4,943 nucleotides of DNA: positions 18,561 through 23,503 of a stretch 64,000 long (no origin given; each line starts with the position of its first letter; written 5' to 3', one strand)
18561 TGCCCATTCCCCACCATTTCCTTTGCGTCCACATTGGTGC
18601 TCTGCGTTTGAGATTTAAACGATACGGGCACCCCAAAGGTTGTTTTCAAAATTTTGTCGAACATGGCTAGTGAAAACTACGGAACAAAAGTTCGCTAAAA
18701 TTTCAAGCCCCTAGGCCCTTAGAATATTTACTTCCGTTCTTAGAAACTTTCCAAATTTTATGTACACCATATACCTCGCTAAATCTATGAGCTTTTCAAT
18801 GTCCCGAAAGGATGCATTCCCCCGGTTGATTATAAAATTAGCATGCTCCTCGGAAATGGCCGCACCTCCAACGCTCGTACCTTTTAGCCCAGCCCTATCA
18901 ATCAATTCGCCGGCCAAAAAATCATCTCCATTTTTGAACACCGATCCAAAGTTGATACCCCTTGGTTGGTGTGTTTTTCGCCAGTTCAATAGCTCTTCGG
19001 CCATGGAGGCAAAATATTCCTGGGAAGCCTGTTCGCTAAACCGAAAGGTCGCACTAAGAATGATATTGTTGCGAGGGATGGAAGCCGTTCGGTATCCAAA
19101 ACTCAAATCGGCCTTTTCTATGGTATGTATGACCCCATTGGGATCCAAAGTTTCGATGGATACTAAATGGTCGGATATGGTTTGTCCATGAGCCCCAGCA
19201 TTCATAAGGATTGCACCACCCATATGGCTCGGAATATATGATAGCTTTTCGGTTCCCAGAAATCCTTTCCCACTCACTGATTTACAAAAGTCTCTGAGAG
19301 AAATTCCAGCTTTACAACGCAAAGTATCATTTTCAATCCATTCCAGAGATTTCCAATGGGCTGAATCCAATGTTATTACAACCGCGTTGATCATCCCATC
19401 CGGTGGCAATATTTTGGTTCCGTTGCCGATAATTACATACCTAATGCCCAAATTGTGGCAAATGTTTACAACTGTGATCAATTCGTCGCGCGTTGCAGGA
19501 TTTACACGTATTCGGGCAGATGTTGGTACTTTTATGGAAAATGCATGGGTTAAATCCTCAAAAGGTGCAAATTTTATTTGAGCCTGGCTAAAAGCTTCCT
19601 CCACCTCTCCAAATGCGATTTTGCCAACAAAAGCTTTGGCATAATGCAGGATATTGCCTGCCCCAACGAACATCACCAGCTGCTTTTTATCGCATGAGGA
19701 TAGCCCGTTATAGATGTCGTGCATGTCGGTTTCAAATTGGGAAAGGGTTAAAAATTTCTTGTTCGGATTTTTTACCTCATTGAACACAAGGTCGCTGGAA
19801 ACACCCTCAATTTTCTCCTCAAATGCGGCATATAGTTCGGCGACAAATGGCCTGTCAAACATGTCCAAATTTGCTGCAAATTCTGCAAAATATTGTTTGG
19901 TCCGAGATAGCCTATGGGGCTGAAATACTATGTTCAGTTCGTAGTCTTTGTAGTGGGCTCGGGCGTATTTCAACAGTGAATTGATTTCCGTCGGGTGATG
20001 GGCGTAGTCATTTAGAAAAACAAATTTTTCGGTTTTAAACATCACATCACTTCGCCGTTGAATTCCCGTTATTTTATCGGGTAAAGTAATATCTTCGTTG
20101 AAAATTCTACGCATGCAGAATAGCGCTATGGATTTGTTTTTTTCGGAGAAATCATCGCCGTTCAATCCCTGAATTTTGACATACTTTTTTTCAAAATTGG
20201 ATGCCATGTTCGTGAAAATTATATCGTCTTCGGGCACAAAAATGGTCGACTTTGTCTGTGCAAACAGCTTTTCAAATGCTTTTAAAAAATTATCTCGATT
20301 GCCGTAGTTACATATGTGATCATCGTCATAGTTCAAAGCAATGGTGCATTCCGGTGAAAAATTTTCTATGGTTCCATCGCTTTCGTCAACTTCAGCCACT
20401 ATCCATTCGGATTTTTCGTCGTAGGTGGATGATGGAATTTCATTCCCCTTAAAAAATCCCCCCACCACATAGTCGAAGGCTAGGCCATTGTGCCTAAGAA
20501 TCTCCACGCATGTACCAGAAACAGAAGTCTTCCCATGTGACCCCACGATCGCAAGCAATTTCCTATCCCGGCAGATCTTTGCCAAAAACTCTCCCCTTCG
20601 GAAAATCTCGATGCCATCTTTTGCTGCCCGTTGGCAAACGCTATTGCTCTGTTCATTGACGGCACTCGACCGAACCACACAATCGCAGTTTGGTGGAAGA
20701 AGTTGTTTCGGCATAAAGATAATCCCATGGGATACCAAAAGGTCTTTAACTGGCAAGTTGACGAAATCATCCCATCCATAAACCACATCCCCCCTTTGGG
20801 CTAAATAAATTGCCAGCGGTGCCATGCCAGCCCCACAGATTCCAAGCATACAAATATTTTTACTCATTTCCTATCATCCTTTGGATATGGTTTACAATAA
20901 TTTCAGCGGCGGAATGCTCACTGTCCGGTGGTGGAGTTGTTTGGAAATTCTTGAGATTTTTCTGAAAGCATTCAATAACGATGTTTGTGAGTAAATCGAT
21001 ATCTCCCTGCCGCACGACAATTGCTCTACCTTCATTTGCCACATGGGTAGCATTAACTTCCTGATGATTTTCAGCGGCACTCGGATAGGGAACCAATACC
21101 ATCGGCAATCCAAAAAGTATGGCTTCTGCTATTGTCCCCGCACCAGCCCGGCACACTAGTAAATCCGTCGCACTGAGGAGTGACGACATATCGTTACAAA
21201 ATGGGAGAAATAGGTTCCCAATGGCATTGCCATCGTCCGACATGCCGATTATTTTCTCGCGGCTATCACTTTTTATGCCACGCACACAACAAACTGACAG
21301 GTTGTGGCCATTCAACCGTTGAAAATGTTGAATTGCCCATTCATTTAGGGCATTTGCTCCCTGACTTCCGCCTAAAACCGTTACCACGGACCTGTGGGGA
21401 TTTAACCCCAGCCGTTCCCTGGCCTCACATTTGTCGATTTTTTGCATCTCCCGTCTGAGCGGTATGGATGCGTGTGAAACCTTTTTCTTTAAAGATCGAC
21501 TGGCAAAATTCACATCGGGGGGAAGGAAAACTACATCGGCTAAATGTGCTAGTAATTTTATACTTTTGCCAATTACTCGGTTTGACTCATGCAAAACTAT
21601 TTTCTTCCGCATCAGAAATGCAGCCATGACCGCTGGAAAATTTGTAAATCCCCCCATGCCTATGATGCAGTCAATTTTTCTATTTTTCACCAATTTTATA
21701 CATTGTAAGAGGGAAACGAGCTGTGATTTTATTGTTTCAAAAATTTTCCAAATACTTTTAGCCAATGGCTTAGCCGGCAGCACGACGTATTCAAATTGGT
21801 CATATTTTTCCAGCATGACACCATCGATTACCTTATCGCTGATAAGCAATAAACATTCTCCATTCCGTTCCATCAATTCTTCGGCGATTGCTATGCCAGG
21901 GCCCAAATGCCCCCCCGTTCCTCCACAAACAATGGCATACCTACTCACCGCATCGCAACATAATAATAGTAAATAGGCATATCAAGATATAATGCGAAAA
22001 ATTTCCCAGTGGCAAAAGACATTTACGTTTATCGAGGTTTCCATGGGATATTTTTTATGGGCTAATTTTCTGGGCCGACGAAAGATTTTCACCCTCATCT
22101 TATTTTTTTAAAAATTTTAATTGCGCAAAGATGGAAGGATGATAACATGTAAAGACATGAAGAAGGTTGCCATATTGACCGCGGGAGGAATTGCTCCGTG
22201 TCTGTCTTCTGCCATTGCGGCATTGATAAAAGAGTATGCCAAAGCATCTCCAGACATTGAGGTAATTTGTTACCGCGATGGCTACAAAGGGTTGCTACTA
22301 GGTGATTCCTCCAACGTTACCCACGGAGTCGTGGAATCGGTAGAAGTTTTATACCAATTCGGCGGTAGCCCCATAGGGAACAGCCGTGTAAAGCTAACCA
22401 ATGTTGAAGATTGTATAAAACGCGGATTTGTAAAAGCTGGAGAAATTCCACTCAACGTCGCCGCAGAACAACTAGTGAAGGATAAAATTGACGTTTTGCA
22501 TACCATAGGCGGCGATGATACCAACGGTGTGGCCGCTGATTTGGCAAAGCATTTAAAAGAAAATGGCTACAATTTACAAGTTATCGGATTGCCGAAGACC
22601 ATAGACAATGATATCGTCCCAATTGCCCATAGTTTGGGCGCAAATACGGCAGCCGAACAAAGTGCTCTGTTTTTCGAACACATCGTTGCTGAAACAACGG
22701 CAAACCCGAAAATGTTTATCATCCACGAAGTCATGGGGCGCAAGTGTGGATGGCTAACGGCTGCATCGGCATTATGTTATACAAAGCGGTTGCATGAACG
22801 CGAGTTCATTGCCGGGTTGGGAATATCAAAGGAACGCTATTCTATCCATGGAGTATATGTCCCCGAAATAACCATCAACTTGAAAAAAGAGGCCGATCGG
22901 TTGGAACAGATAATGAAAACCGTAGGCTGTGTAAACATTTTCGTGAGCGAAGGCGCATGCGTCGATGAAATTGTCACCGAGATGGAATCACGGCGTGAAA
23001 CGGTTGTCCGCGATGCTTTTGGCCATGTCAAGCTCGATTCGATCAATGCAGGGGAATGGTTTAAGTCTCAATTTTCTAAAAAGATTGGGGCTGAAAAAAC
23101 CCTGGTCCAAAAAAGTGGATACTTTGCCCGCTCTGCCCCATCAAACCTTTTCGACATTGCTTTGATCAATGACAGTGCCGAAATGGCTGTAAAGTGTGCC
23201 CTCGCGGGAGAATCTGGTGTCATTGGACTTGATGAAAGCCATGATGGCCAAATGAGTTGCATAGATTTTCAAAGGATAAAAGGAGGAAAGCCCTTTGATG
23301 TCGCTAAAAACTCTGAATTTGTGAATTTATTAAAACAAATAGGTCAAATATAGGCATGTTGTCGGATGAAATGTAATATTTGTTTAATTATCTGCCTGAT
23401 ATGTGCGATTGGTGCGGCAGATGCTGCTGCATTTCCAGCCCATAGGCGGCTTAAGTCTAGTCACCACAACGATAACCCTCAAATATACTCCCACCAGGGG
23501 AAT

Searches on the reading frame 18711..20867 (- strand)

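Call 9: search_protein_families(library=pfam, proteins=[window:18711-20867:-], max_evalue=0.00001)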
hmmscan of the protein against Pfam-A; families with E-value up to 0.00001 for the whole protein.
window:18711-20867:- (718 aa): 5 families
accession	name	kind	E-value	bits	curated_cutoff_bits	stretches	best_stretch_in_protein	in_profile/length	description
PF02873.21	MurB_C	-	5.7e-25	87.8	27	1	623-716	6-99/99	UDP-N-acetylenolpyruvoylglucosamine reductase, C-terminal domain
PF01565.28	FAD_binding_4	-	6e-21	75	26.4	1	454-583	4-138/139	FAD binding domain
PF01225.30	Mur_ligase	-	1.1e-09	39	21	1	5-102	2-94/95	Mur ligase family, catalytic domain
PF02875.26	Mur_ligase_C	-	8.8e-09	36.7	28.4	1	272-404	2-127/127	Mur ligase, glutamate ligase domain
PF08245.18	Mur_ligase_M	-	3.2e-08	34.2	24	1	108-233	2-143/200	Mur ligase middle domain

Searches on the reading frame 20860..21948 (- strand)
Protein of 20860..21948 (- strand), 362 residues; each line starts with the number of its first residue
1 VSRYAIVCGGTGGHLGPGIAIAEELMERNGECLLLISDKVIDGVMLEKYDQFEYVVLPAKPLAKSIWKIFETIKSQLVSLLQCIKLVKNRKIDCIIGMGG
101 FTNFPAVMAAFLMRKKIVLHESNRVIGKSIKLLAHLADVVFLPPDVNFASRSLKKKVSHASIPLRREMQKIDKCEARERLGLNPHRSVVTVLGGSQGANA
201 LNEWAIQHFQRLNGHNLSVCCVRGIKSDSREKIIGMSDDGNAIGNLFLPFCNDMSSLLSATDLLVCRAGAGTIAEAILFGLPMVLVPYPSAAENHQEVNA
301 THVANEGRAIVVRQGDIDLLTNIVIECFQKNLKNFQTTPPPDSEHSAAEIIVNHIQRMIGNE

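Call 9: search_protein_families(library=pfam, proteins=[window:20860-21948:-], max_evalue=0.00001)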
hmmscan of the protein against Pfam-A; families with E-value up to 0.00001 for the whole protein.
window:20860-21948:- (362 aa): 2 families
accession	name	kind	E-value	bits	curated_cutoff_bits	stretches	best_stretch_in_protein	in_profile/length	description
PF04101.22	Glyco_tran_28_C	-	3e-32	112.4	22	1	188-340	1-153/166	Glycosyltransferase family 28 C-terminal domain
PF03033.26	Glyco_transf_28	-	3e-23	82.9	26.2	1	5-141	2-138/139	Glycosyltransferase family 28 N-terminal domain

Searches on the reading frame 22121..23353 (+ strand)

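Call 9: search_protein_families(library=pfam, proteins=[window:22121-23353:+], max_evalue=0.00001)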
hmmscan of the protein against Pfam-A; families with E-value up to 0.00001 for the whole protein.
window:22121-23353:+ (410 aa): 1 family
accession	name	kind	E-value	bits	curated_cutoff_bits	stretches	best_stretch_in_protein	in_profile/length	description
PF00365.25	PFK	-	1.2e-41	143.4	30.9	1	15-358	1-275/277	Phosphofructokinase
